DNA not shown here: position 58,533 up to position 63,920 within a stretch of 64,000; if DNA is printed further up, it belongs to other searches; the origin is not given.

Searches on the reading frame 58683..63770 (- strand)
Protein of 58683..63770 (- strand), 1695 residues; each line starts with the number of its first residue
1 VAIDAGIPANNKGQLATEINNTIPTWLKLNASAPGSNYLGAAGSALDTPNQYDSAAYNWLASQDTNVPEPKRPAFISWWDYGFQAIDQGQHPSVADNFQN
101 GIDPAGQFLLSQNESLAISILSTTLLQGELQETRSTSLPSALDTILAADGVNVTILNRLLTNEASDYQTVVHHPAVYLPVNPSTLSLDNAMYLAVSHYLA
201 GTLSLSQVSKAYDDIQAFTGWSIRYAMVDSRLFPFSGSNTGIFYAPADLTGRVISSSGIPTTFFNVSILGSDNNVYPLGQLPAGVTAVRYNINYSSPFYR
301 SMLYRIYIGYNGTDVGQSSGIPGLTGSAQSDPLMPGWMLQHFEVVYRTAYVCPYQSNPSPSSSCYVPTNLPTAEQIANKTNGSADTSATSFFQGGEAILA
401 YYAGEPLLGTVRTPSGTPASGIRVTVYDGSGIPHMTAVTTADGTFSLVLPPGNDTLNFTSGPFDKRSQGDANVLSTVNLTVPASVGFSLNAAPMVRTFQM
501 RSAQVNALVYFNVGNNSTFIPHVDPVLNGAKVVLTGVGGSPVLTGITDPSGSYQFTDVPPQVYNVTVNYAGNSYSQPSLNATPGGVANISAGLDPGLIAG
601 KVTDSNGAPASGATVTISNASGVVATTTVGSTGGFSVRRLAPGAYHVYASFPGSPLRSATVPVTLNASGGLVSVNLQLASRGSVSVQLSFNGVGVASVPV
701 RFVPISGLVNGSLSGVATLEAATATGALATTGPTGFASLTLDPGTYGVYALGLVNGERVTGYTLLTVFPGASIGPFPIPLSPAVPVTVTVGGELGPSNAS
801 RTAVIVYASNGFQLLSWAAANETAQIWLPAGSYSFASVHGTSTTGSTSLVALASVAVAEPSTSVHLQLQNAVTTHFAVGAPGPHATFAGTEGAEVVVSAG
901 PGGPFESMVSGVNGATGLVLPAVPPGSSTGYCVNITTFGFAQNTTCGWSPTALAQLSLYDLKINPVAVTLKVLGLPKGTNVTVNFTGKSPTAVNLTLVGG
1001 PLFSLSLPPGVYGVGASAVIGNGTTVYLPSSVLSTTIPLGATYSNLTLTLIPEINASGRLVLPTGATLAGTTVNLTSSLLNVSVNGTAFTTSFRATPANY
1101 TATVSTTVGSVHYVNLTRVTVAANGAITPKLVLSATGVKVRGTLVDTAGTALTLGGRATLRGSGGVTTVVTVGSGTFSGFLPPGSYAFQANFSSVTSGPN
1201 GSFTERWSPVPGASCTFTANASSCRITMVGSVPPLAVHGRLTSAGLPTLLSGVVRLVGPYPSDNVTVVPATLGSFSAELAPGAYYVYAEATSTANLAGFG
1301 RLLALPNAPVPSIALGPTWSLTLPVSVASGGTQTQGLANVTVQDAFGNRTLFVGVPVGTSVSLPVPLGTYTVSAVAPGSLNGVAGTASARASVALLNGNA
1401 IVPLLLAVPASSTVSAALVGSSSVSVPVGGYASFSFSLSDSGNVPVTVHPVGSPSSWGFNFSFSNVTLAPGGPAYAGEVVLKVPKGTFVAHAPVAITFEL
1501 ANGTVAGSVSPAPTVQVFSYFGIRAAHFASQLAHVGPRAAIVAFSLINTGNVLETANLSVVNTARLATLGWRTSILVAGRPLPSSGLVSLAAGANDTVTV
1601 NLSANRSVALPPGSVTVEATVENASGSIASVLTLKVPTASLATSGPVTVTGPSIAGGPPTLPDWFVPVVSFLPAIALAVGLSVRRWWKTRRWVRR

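Call 80: search_protein_families(library=pfam, proteins=[window:58683-63770:-], max_evalue=0.01)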
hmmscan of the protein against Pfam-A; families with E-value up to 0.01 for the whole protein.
window:58683-63770:- (1695 aa): 8 families
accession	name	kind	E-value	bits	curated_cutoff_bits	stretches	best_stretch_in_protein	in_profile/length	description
PF13620.12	CarboxypepD_reg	-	2.6e-26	92.2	32.3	3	598-668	2-74/82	Carboxypeptidase regulatory-like domain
PF13715.12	CarbopepD_reg_2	-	3.2e-10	40.3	32.2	1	598-662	1-63/88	CarboxypepD_reg-like domain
PF17210.9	SdrD_B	-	1.8e-09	38.2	29.7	1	527-574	24-70/112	SdrD B-like domain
PF09430.16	EMC7_beta-sandw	-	7.4e-06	26.6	26.6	0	539-576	17-54/122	ER membrane protein complex subunit 7, beta-sandwich domain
PF17802.7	SpaA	-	1.8e-05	25.2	23.1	0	601-648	7-57/91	Prealbumin-like fold domain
PF22627.1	AglB_core-like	-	4e-05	24.4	27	1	26-122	10-97/111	AglB core domain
PF25020.1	TTR_TEN1-4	-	0.00036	20.8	27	0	409-467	11-68/86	Teneurin TTR-like domain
PF17936.7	Big_6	-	0.0028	18.3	27.6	0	415-452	18-55/83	Bacterial Ig domain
